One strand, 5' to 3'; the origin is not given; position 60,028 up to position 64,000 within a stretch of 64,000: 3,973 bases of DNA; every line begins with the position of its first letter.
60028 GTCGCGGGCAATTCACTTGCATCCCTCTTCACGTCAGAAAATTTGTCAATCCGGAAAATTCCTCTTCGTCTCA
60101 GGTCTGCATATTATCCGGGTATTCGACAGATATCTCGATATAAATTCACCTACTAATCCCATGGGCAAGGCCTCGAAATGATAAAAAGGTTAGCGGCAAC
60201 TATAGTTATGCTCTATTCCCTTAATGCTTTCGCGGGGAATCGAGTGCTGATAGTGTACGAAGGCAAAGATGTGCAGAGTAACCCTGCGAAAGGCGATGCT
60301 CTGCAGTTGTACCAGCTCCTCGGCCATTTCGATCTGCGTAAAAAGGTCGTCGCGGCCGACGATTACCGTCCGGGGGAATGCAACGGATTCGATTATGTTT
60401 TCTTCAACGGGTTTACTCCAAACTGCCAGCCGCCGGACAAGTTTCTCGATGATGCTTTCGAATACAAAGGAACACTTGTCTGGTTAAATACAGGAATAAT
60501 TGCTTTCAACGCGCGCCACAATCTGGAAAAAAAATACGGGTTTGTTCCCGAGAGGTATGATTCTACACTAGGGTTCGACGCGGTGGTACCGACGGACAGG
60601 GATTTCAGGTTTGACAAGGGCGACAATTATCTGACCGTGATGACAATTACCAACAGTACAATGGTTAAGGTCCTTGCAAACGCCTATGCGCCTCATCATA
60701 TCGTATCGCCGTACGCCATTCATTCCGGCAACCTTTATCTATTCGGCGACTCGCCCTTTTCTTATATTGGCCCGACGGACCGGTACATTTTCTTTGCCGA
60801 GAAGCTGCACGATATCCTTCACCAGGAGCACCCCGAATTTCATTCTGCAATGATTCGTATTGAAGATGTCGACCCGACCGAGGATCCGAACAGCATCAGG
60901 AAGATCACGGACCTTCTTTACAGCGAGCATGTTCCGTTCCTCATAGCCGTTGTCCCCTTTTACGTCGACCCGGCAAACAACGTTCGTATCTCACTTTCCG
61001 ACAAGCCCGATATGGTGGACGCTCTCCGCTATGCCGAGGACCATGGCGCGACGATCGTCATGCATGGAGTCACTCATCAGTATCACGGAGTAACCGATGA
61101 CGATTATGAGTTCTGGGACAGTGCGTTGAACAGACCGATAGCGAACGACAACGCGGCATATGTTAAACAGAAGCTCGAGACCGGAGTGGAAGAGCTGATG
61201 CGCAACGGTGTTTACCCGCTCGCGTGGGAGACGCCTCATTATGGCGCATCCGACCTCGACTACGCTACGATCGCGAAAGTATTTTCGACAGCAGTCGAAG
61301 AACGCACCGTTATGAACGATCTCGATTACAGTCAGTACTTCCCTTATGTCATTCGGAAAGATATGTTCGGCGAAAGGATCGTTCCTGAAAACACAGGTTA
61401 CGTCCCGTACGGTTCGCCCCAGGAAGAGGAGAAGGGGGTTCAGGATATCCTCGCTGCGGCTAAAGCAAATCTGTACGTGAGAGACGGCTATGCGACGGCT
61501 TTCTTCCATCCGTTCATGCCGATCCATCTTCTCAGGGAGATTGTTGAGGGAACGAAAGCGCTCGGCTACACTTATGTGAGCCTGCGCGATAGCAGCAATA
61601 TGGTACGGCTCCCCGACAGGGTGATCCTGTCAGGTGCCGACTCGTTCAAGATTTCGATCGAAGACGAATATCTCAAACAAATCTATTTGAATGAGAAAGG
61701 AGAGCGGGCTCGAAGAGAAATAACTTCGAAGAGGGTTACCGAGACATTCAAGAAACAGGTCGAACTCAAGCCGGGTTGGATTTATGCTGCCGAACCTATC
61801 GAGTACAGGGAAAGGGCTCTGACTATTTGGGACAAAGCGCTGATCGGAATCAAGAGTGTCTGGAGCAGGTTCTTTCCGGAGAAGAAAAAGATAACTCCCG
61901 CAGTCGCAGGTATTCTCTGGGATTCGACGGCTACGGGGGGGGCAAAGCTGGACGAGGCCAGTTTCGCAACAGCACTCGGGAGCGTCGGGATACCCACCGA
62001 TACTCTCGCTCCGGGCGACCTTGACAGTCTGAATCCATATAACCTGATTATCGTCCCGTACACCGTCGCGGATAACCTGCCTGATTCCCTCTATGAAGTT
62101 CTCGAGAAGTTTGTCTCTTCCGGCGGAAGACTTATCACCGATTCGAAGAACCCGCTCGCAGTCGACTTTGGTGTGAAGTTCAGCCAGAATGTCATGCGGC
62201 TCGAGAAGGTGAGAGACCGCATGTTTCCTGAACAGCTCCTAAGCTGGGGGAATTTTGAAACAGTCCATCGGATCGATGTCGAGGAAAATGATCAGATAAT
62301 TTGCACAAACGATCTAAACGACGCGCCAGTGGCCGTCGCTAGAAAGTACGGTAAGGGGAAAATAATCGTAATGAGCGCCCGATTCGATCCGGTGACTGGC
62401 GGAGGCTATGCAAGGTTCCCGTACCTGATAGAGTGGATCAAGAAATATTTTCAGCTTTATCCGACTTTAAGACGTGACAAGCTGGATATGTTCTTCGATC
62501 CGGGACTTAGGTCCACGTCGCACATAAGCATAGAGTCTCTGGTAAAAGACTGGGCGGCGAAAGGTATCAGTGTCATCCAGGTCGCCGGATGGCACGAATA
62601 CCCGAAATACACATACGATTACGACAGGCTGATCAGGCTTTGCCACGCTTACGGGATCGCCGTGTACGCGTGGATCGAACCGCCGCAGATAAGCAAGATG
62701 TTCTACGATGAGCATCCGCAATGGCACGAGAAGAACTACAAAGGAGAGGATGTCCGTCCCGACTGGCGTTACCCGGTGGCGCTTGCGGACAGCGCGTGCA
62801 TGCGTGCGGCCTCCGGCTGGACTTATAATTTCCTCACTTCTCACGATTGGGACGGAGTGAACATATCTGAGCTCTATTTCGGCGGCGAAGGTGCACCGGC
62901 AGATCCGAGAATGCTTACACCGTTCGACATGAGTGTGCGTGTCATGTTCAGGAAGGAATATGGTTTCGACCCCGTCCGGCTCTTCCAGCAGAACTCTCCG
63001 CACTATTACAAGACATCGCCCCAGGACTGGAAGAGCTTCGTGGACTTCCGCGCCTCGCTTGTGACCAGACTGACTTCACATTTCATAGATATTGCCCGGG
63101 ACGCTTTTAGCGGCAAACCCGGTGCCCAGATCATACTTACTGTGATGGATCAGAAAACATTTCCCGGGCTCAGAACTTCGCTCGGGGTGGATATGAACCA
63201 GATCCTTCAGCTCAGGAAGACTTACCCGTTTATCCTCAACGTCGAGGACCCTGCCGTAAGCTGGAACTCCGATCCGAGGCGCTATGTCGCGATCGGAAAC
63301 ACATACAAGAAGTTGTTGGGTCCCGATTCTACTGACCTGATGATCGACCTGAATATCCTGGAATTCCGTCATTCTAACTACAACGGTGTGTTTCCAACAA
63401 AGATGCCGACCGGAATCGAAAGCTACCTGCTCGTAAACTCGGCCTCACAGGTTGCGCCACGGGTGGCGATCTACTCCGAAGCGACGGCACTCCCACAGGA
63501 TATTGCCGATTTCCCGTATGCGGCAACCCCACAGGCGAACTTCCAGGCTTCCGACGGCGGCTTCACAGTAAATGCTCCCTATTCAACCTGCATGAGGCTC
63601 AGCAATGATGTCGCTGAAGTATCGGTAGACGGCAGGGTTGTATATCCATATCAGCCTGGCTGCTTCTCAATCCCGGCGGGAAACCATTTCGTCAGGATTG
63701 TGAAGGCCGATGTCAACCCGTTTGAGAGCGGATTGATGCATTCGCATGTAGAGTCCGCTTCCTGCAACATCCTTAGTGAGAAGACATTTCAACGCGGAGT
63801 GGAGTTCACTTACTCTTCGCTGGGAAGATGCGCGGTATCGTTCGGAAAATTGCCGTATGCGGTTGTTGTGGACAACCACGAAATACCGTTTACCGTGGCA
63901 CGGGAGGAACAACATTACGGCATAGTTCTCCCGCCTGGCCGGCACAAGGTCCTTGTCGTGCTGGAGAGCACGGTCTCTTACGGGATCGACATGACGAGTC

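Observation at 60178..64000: Largest ORF of the window is absent from the ORF track: a >1270-aa secreted deacetylase/hydrolase-like giant running off the right edge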

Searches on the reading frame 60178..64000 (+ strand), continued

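Call 29: search_protein_families(library=pfam, proteins=[L001:4217-5521:+], max_evalue=0.001)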
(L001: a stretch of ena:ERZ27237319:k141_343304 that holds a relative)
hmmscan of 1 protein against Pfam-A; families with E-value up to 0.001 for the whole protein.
L001:4217-5521:+ (434 aa): 6 families
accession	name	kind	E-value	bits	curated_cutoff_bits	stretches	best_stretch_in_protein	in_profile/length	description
PF13641.12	Glyco_tranf_2_3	-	3.3e-30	106.3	27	1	57-287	1-230/230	Glycosyltransferase like family 2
PF00535.33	Glycos_transf_2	-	2.2e-27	96.5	23.3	1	60-228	1-162/168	Glycosyl transferase family 2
PF13632.12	Glyco_trans_2_3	-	8.2e-25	88.2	27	1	146-359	2-193/198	Glycosyl transferase family group 2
PF03142.21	Chitin_synth_2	-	3e-11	43.1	27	0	137-199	196-258/527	Chitin synthase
PF10111.15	Glyco_tranf_2_2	-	1.8e-10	41.2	27.3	1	60-266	3-214/276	Glycosyltransferase like family 2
PF13506.12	Glyco_transf_21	-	7.4e-06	26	21.7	1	125-285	13-173/174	Glycosyl transferase family 21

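Call 31: search_solved_structures(query=L001:4217-5518:+, max_evalue=0.001)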
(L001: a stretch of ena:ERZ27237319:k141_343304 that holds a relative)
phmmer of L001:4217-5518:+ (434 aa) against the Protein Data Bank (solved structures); distinct sequences matched with E-value up to 0.001: 30.
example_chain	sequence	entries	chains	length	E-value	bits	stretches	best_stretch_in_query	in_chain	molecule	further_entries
6yv7_A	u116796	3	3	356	7.3e-15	58.1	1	56-279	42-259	Glycosyl transferase, family 2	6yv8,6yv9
6yv7_B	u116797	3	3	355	7.4e-15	58.1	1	56-279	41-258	Glycosyl transferase, family 2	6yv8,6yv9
7lby_A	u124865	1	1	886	2.8e-14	56.2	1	19-362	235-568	Cellulose synthase catalytic subunit [UDP-forming]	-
9b8v_E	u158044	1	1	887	2.8e-14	56.2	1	19-362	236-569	Cellulose synthase catalytic subunit [UDP-forming]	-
9fmv_A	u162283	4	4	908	2.9e-14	56.1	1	19-362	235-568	Cellulose synthase catalytic subunit [UDP-forming]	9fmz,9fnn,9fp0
5ej1_A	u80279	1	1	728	1.8e-13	53.5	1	16-323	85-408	Putative cellulose synthase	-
4hg6_A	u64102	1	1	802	2.3e-13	53.2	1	16-323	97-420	Cellulose Synthase Subunit A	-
4p00_A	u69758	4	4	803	2.3e-13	53.2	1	16-323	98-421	Cellulose Synthase A subunit | Cellulose Synthase subunit A | Putative cellulose synthase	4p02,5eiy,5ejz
6p61_A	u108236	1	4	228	1.8e-11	47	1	55-192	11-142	Glycosyltransferase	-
2z87_A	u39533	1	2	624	4.4e-11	45.7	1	44-191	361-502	Chondroitin synthase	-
2z86_A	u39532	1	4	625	4.5e-11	45.7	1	44-191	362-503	Chondroitin synthase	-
5hea_A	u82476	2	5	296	4.1e-09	39.2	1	59-189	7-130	Putative glycosyltransferase (GalT1)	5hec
5tze_C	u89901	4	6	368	4.6e-08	35.7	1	60-166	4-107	Glycosyl transferase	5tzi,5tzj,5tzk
5tz8_A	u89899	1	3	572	1e-07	34.6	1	60-166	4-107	Glycosyl transferase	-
5mlz_A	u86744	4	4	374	6.2e-07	32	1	47-189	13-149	Dolichol monophosphate mannose synthase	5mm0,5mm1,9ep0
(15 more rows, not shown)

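Call 32: search_protein_families(library=ncbifam, proteins=[L001:4217-5518:+], max_evalue=0.001)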
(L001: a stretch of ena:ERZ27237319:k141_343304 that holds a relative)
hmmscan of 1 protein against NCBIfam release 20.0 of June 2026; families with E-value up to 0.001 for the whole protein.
L001:4217-5518:+ (434 aa): 28 families (the best 25 are shown)
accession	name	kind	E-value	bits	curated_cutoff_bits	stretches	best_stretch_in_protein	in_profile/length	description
TIGR03937.1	PgaC_IcaA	equivalog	1.3e-50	172.6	422.3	1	18-381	7-369/407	poly-beta-1,6-N-acetyl-D-glucosamine synthase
TIGR03965.1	mycofact_glyco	equivalog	4.2e-28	98.4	280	1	52-289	69-301/467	mycofactocin biosynthesis glycosyltransferase MftF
NF053846.1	glyco_with_XrtP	equivalog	3.7e-23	81.9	520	1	61-417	45-437/440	XrtP-associated glycosyltransferase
TIGR03030.1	CelA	equivalog_domain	6.6e-23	80.6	699.1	1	20-289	94-378/714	UDP-forming cellulose synthase catalytic subunit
TIGR04242.1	nodulat_NodC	equivalog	1e-22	80.7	550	1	37-313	28-308/395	chitooligosaccharide synthase NodC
TIGR03111.1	glyc2_xrt_Gpos1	hypoth_equivalog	2.5e-21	76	363.95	1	20-397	12-403/439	TIGR03111 family XrtG-associated glycosyltransferase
NF008558.0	PRK11498.1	equivalog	6.4e-21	74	992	1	21-363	237-569/872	UDP-forming cellulose synthase catalytic subunit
NF041865.1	EpsU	equivalog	3.1e-18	66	700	1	58-364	40-347/394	exopolysaccharide biosynthesis GT2 family glycosyltransferase EpsU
NF041875.1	EPS_EpsD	equivalog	1.5e-16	60.7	370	1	60-284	2-223/325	exopolysaccharide biosynthesis glycosyltransferase EpsD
TIGR04283.1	glyco_like_mftF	equivalog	1.8e-13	50.6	182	1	60-266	2-183/221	TIGR04283 family arsenosugar biosynthesis glycosyltransferase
NF047683.1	TeichurnBiosyTuaG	equivalog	2.1e-13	50.5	400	1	55-206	4-150/252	teichuronic acid biosynthesis protein TuaG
TIGR03469.1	HpnB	hypoth_equivalog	3e-13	49.6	379.25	1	24-166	11-159/386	hopene-associated glycosyltransferase HpnB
NF047588.1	GlcsyltransPgfSStrep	equivalog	1e-12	47.9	500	1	58-166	2-109/308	glycosyltransferase PgfS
NF007482.0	PRK10073.1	equivalog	6.4e-12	45.1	423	1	55-210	4-152/334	glycosyltransferase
NF050050.1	ProtGlycPglI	equivalog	6.7e-12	45.4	500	1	57-254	2-188/306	GalNAc(5)-diNAcBac-PP-undecaprenol beta-1,3-glucosyltransferase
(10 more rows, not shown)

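Call 86: find_encoding_contigs(protein=P0016, flank=9000, max_places=1)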
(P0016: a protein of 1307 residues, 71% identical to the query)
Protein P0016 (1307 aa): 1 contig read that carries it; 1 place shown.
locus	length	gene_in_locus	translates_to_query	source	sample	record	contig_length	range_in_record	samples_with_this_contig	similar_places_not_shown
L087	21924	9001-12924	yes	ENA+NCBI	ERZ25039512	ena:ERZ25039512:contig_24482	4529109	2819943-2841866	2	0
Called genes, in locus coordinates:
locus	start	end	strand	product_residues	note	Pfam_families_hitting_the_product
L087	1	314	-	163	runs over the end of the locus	PF00583:Acetyltransf_1, PF13673:Acetyltransf_10, PF13508:Acetyltransf_7, PF14542:Acetyltransf_CG (weak), PF08445:FR47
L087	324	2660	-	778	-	PF00580:UvrD-helicase, PF01443:Viral_helicase1 (faint), PF13245:AAA_19, PF13604:AAA_30 (faint), PF13361:UvrD_C, PF13538:UvrD_C_2, PF21196:PcrA_UvrD_tudor (weak)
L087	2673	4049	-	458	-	PF00206:Lyase_1, PF14698:ASL_C2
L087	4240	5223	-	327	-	PF01063:Aminotran_4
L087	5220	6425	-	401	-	PF00764:Arginosuc_synth, PF20979:Arginosuc_syn_C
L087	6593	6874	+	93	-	-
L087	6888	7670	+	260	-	PF27605:ODF2_C (weak)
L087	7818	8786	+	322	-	PF02562:PhoH, PF00270:DEAD (faint), PF01695:IstB_IS21 (faint), PF13245:AAA_19 (weak), PF13604:AAA_30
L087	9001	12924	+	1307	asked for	PF10096:DUF2334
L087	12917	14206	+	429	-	PF03142:Chitin_synth_2 (faint), PF13506:Glyco_transf_21, PF00535:Glycos_transf_2, PF10111:Glyco_tranf_2_2, PF13641:Glyco_tranf_2_3, PF13632:Glyco_trans_2_3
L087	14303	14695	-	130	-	PF01475:FUR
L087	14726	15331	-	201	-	PF12007:DUF3501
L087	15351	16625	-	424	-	PF13534:Fer4_17 (faint), PF02754:CCG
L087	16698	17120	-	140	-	PF00210:Ferritin (faint), PF02915:Rubrerythrin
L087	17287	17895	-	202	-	-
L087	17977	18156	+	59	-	-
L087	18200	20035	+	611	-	PF02574:S-methyl_trans, PF00809:Pterin_bind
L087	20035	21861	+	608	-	PF02607:B12-binding_2, PF02310:B12-binding, PF02965:Met_synt_B12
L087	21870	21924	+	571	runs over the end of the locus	PF02463:SMC_N, PF13175:AAA_15, PF13476:AAA_23, PF13555:AAA_29 (weak), PF13304:AAA_21 (faint)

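Call 87: find_encoding_contigs(protein=P0009, flank=9000, max_places=1)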
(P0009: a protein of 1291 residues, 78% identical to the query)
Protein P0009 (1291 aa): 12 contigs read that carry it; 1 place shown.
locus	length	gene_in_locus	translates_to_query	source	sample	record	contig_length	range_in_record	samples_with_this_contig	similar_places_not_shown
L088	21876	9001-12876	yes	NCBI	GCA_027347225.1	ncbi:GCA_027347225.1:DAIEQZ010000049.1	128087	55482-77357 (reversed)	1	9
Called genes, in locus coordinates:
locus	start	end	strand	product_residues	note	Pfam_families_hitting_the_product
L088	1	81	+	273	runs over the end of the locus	PF01177:Asp_Glu_race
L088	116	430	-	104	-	PF00583:Acetyltransf_1, PF13508:Acetyltransf_7, PF13673:Acetyltransf_10, PF08445:FR47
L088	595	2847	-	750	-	PF00580:UvrD-helicase, PF01443:Viral_helicase1 (faint), PF13245:AAA_19, PF13604:AAA_30 (faint), PF13361:UvrD_C, PF21196:PcrA_UvrD_tudor (faint), PF13538:UvrD_C_2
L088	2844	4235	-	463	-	PF00206:Lyase_1, PF14698:ASL_C2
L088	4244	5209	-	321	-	PF01063:Aminotran_4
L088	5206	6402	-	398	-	PF00764:Arginosuc_synth, PF20979:Arginosuc_syn_C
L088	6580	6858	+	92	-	-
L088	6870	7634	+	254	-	PF17045:CEP63 (faint), PF27605:ODF2_C (weak)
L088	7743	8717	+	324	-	PF02562:PhoH, PF00270:DEAD (faint), PF01695:IstB_IS21 (weak), PF13245:AAA_19, PF13604:AAA_30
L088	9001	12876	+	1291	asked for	PF10096:DUF2334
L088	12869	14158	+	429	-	PF13506:Glyco_transf_21, PF03142:Chitin_synth_2 (faint), PF00535:Glycos_transf_2, PF10111:Glyco_tranf_2_2, PF13641:Glyco_tranf_2_3, PF13632:Glyco_trans_2_3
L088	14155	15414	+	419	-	-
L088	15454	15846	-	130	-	PF01475:FUR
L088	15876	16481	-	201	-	PF12007:DUF3501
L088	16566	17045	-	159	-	PF00210:Ferritin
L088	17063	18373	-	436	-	PF13183:Fer4_8 (faint), PF13237:Fer4_10 (weak), PF13534:Fer4_17 (weak), PF02754:CCG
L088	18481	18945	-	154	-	PF00210:Ferritin (faint), PF02915:Rubrerythrin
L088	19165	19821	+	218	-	PF01171:ATP_bind_3 (faint), PF06508:QueC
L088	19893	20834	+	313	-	-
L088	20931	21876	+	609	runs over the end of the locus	PF02574:S-methyl_trans, PF00809:Pterin_bind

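Call 88: find_encoding_contigs(protein=P0030, flank=9000, max_places=1)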
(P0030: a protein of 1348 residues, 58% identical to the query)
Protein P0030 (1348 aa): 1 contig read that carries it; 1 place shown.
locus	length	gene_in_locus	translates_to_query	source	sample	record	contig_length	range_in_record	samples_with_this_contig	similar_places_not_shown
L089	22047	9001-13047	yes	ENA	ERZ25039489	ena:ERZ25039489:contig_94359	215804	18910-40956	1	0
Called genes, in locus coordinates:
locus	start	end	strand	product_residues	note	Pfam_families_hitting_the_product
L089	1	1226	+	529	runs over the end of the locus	PF00682:HMGL-like, PF22617:HCS_D2, PF08502:LeuA_dimer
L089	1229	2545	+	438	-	PF00330:Aconitase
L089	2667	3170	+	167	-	PF00694:Aconitase_C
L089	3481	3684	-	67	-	PF15919:HicB_lk_antitox, PF21748:UPF0150 (weak)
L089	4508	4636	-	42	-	-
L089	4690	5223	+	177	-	PF05068:MtlR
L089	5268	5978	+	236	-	-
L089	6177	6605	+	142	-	-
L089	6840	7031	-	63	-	-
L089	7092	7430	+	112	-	PF01381:HTH_3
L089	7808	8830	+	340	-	PF01118:Semialdhyde_dh, PF02774:Semialdhyde_dhC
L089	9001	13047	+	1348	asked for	PF10096:DUF2334, PF08532:Glyco_hydro_42M (faint)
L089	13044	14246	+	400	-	PF03142:Chitin_synth_2 (faint), PF13506:Glyco_transf_21, PF00535:Glycos_transf_2, PF10111:Glyco_tranf_2_2, PF13641:Glyco_tranf_2_3, PF13632:Glyco_trans_2_3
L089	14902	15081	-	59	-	PF13783:DUF4177 (weak)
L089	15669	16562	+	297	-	-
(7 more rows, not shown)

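Call 90: search_protein_families(library=pfam, proteins=[L088:14155-15411:+], max_evalue=5)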
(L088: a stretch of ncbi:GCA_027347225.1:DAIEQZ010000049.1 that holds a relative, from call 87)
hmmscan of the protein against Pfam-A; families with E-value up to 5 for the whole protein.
L088:14155-15411:+ (419 aa): 1 family
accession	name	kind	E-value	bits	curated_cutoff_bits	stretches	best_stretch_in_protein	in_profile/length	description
PF04575.19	SlipAM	-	7.5e-05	22.8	22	1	304-410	181-280/288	Surface lipoprotein assembly modifier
